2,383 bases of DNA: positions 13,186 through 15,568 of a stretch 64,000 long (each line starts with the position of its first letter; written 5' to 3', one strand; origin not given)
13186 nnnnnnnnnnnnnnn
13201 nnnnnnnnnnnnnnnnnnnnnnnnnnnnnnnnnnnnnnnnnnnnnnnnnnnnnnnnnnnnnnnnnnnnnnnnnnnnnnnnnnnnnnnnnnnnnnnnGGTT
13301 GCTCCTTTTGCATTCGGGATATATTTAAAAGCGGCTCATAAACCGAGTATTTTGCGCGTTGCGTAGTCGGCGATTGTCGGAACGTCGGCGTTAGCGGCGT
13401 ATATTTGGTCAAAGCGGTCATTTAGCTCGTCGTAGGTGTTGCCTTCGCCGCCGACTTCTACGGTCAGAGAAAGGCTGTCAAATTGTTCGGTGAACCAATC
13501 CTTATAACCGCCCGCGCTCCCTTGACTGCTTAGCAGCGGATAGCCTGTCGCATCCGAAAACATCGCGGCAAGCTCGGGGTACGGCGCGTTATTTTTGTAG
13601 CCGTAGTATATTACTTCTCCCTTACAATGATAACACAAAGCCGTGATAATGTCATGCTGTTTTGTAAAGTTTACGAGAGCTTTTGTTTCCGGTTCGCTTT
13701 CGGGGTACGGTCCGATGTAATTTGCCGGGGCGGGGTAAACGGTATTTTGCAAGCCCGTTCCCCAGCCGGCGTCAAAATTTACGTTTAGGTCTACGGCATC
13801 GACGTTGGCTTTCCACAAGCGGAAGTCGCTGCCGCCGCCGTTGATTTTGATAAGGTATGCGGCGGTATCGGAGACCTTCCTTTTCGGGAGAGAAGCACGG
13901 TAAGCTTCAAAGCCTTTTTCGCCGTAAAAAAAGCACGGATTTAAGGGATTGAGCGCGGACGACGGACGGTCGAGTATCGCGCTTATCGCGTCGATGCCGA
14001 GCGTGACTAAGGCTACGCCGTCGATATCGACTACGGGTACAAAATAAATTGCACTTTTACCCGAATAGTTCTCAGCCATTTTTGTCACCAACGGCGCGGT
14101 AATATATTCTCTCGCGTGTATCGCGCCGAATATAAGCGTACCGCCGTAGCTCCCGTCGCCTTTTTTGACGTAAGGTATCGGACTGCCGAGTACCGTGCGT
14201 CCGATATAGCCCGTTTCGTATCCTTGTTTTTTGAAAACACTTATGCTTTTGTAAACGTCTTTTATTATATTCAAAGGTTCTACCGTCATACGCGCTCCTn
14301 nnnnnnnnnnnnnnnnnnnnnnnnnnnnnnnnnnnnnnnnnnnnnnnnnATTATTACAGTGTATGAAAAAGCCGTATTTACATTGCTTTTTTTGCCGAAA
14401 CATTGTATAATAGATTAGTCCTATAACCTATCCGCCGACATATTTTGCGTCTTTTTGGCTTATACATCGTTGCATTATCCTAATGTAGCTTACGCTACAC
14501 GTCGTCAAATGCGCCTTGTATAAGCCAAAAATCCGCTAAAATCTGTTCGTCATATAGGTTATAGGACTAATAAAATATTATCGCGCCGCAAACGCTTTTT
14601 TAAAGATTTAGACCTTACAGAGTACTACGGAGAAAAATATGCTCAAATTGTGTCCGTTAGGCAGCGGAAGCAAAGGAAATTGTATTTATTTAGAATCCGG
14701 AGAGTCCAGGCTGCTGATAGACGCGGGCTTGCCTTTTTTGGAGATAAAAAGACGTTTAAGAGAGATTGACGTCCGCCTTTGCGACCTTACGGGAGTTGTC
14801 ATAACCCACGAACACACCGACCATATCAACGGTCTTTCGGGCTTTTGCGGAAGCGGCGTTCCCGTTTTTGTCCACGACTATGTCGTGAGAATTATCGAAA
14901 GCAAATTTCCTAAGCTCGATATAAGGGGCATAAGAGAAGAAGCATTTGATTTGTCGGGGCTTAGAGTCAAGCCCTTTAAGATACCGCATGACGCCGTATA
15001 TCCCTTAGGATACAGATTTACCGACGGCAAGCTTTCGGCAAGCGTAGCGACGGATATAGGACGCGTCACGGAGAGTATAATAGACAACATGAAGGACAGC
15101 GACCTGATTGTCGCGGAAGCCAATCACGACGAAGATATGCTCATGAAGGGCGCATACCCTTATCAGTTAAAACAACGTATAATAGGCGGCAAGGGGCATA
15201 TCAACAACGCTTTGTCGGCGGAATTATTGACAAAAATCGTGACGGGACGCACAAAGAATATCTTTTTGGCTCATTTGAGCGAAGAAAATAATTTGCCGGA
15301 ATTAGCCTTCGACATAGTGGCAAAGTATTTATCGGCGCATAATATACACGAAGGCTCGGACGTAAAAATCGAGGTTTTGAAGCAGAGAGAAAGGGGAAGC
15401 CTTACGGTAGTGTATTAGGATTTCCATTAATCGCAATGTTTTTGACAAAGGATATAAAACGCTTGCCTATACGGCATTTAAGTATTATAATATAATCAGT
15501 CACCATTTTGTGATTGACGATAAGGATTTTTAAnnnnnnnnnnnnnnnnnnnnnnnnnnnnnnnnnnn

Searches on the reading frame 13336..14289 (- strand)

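Call 19: search_protein_families(library=ncbifam, proteins=[window:13336-14289:-])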
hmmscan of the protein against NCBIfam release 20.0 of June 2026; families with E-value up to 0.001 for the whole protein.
window:13336-14289:- (317 aa): 1 family
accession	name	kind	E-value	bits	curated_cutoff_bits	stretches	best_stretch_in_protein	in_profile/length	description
NF007897.0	PRK10602.1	equivalog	0.00053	19.1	157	0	146-257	76-188/237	murein tripeptide amidase MpaA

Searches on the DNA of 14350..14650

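Call 17: search_rna_families(source=window, start=14350, end=14650, threshold=evalue, max_evalue=10, show_alignments=2)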
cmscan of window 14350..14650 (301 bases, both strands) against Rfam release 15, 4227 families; matches with E-value up to 10: 4.
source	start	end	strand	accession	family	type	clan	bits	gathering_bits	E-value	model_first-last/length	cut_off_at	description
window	14405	14582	-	RF04160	MIR868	Gene; miRNA;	-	28.5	200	0.00077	1-194/194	no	MIR868 microRNA precursor family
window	14598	14617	-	RF00390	TYMV_upPK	Cis-reg;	-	13.9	38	3.3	1-23/23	no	turnip yellow mosaic virus upstream pseudo-knot (TYMV_upPK)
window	14444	14578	+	RF01005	MIR530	Gene; miRNA;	-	13.1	85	7.6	40-135/172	no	MIR530 microRNA precursor family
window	14410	14459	+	RF00192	BLV_package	Cis-reg;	-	11.6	70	4.5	1-55/55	no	Bovine leukaemia virus RNA packaging signal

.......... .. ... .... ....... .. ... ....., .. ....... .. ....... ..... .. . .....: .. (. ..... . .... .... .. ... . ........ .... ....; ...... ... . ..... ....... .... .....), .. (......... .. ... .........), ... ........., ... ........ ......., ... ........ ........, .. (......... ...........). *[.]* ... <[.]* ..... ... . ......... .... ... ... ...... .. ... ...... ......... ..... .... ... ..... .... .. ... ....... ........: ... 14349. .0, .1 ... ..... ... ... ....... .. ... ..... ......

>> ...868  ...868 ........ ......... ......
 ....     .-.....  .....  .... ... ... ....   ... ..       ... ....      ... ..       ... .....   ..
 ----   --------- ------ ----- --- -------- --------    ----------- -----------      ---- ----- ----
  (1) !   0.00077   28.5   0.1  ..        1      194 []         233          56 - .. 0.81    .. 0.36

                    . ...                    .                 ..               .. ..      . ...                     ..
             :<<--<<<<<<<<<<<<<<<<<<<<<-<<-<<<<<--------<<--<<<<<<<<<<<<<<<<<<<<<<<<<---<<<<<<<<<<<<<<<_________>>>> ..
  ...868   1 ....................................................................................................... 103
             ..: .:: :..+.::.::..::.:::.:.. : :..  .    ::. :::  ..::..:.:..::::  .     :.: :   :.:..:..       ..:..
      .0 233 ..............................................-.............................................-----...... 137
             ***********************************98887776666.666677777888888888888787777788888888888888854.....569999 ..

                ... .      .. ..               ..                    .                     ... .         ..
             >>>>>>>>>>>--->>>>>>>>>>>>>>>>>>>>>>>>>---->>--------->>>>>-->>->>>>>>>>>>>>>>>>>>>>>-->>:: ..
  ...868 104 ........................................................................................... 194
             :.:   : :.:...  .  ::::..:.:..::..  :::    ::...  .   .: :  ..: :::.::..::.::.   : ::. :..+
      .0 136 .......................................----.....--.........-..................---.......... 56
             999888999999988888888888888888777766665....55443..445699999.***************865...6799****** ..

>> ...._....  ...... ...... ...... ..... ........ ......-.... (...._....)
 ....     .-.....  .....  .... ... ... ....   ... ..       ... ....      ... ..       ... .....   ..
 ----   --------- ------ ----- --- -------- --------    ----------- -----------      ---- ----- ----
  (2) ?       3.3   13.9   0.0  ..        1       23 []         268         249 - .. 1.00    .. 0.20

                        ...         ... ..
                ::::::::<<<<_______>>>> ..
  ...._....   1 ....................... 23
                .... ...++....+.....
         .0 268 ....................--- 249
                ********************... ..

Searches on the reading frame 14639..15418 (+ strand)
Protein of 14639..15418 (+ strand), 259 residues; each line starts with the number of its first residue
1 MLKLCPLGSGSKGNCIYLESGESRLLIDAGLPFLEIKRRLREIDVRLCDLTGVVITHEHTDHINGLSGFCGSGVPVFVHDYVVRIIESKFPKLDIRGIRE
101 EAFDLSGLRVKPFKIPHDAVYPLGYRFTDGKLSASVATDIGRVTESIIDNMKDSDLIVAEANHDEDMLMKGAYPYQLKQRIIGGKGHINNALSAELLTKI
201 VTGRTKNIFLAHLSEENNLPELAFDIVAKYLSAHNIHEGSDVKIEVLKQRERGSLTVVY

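Call 19: search_protein_families(library=ncbifam, proteins=[window:14639-15418:+])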
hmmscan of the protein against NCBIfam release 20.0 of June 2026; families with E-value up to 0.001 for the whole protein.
window:14639-15418:+ (259 aa): 13 families
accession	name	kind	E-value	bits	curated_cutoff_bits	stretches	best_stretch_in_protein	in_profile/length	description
NF002553.0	PRK02113.1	equivalog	5.5e-10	39.1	386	1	19-162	41-192/252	MBL fold metallo-hydrolase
TIGR02651.1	RNase_Z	equivalog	4.5e-09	35.8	292.95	1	15-70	20-72/302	ribonuclease Z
NF038231.1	MBL_Geo_Pelo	equivalog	4.2e-08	33.1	360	1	16-160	37-190/250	GPMC system MBL fold metallohydrolase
NF000801.0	PRK00055.1-3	equivalog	1.7e-06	27.4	252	1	17-69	24-73/307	ribonuclease Z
NF041257.1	GntH_guanitoxin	equivalog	2.6e-05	23.2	333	0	12-69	30-87/374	guanitoxin biosynthesis MBL fold metallo-hydrolase GntH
NF041809.1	Avs1a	equivalog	3.1e-05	22.9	420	1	11-66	5-63/387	AVAST type 1 anti-phage system MBL fold metallo-hydrolase Avs1a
TIGR03307.1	PhnP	equivalog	5.4e-05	22.7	272.25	1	15-118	39-142/249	phosphonate metabolism protein PhnP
NF041804.1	MBL_fold_SolJ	exception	0.0001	21.6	350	1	25-118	32-121/224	solanimycin biosynthesis MBL-fold hydrolase SolJ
TIGR03675.1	arCOG00543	equivalog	0.0002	19.8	580.2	1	14-64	189-243/631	beta-CASP ribonuclease aCPSF1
NF001911.0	PRK00685.1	equivalog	0.00037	20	144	0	15-64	10-55/228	metal-dependent hydrolase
NF033088.2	bla_subclass_B1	equivalog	0.00067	19.4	200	1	12-89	30-108/217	subclass B1 metallo-beta-lactamase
NF012229.1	bla_class_B_core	domain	0.00068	19.8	100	0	14-83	16-85/139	metallo-beta-lactamase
NF033184.1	B3_Acin_new1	exception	0.00069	18.8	580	0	10-67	45-105/283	putative subclass B3 metallo-beta-lactamase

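Call 66: find_encoding_contigs(protein=window:14639-15418:+, flank=5000, max_places=6)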
Protein window:14639-15418:+ (259 aa): 1 contig read that carries it; 1 place shown.
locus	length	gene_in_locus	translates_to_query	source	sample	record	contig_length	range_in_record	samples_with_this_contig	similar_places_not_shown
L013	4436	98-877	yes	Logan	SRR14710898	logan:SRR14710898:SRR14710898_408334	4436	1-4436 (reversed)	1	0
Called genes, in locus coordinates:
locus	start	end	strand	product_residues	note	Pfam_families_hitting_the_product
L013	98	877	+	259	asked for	PF00753:Lactamase_B, PF23023:Anti-Pycsar_Apyc1, PF12706:Lactamase_B_2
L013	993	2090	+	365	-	PF02517:Rce1-like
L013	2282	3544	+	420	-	PF04389:Peptidase_M28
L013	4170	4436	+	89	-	?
